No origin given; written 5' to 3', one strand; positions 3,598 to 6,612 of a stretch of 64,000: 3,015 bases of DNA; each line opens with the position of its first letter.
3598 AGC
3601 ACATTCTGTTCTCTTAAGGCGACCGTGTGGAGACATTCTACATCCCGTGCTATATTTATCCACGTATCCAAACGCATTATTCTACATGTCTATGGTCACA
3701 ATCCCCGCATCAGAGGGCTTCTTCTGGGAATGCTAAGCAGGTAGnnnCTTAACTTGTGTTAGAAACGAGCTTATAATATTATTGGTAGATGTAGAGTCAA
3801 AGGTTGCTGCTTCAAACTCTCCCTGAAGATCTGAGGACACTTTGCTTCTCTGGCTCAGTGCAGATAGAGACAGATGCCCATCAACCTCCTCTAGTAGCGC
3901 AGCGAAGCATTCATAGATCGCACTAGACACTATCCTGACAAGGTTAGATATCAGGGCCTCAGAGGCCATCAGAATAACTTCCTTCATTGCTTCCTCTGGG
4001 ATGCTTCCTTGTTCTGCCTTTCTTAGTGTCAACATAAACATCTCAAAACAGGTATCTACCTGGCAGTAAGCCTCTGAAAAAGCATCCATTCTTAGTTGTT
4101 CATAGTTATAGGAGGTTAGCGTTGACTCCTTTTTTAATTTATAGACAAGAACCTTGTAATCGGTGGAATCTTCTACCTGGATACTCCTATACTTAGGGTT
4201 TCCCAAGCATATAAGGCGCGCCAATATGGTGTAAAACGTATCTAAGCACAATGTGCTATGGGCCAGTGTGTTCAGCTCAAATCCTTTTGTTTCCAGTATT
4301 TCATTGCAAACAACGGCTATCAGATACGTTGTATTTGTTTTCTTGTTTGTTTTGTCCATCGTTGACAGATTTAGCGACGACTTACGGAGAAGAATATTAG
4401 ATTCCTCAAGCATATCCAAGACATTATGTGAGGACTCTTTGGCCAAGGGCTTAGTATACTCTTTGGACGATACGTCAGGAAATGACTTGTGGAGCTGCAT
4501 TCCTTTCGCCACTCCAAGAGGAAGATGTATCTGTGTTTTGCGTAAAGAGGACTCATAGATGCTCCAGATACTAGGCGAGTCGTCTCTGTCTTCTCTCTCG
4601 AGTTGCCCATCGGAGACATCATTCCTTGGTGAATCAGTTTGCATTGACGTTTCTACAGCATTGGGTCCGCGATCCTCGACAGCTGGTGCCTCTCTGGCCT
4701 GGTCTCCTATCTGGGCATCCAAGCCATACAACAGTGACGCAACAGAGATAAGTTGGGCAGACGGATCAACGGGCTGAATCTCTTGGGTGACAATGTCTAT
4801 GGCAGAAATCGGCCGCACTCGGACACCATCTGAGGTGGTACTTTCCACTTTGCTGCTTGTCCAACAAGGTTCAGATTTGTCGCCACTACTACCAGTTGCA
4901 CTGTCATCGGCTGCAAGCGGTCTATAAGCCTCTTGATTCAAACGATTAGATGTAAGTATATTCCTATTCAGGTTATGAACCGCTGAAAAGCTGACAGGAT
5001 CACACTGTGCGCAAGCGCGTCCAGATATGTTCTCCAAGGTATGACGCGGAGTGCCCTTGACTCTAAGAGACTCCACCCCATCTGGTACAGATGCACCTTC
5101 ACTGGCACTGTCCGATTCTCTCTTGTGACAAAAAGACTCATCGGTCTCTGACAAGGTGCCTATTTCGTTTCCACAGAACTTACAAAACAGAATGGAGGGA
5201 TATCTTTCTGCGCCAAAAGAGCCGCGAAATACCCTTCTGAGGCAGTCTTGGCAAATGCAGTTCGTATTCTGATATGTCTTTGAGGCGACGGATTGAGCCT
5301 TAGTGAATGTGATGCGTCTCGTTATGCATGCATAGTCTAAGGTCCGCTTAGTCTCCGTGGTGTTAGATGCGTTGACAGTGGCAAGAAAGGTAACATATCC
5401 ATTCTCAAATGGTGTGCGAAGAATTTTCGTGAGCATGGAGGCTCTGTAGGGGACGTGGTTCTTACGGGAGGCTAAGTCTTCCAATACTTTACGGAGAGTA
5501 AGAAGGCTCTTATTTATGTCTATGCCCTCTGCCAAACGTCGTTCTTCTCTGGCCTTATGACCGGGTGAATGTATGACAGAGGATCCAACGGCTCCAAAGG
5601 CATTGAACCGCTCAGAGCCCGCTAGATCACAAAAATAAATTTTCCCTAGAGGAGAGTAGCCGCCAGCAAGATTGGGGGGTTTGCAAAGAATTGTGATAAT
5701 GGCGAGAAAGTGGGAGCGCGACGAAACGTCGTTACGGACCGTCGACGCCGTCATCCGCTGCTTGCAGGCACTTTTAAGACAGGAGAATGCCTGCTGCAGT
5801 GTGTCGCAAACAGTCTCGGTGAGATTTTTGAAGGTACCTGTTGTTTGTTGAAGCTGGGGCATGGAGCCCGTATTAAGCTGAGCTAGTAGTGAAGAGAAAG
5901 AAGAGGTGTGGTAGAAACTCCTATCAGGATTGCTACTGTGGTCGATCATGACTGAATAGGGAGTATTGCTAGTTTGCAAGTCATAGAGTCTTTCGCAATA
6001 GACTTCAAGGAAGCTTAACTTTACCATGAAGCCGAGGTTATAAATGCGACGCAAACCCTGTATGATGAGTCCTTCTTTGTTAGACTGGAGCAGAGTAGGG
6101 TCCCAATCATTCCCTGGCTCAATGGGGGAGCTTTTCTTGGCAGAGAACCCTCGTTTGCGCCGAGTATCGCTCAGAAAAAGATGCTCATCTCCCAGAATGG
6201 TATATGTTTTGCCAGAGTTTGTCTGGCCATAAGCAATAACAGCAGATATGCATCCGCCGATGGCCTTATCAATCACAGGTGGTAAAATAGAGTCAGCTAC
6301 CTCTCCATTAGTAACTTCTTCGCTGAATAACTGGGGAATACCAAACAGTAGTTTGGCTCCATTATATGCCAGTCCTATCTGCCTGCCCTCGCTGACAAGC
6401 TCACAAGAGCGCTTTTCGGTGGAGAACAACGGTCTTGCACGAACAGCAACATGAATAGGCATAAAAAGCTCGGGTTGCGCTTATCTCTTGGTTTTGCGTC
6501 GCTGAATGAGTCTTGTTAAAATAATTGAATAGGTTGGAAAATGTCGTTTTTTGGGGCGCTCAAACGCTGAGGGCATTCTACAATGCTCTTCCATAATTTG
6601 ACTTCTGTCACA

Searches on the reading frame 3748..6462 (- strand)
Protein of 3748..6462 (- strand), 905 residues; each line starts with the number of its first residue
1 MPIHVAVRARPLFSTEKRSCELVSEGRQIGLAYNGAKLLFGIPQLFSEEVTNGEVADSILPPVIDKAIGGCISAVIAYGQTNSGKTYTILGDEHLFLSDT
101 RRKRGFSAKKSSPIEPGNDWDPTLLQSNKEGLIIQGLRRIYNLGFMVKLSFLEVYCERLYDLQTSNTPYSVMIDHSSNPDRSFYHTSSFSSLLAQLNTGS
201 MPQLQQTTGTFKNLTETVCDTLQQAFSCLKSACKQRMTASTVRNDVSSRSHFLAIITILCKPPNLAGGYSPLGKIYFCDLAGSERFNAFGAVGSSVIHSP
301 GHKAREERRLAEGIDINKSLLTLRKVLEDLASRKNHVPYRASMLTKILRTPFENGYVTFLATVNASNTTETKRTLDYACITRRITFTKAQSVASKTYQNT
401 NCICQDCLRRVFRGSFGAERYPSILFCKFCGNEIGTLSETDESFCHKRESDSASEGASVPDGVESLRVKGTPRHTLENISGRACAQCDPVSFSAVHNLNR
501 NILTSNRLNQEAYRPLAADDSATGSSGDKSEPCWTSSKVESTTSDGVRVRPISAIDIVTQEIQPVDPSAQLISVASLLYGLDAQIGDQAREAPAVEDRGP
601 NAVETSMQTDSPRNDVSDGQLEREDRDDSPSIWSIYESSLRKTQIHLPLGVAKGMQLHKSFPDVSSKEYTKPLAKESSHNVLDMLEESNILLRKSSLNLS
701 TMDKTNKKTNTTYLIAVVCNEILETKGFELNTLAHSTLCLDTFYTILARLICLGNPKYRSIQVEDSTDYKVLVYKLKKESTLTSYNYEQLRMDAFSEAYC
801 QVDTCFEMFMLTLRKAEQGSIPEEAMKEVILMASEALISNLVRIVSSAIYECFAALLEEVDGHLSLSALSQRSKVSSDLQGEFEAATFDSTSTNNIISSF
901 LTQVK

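Call 4: search_protein_families(library=pfam, proteins=[window:3748-6462:-], max_evalue=1)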
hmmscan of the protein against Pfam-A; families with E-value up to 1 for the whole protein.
window:3748-6462:- (905 aa): 5 families
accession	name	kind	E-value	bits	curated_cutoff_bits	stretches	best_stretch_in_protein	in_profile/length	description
PF00225.29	Kinesin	-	4.2e-51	174.3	29.3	1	40-384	43-327/327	Kinesin motor domain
PF16796.11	Microtub_bd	-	0.00013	22.4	27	1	36-93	56-112/155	Microtubule binding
PF14375.11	Cys_rich_CWC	-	0.15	12.9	24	1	379-409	21-50/50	Cysteine-rich CWC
PF03350.21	UPF0114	-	0.21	12.3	23.1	1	801-858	23-78/117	Uncharacterized protein family, UPF0114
PF11887.13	Mce4_CUP1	-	0.29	11.1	32.6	0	187-242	64-118/222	Cholesterol uptake porter CUP1 of Mce4, putative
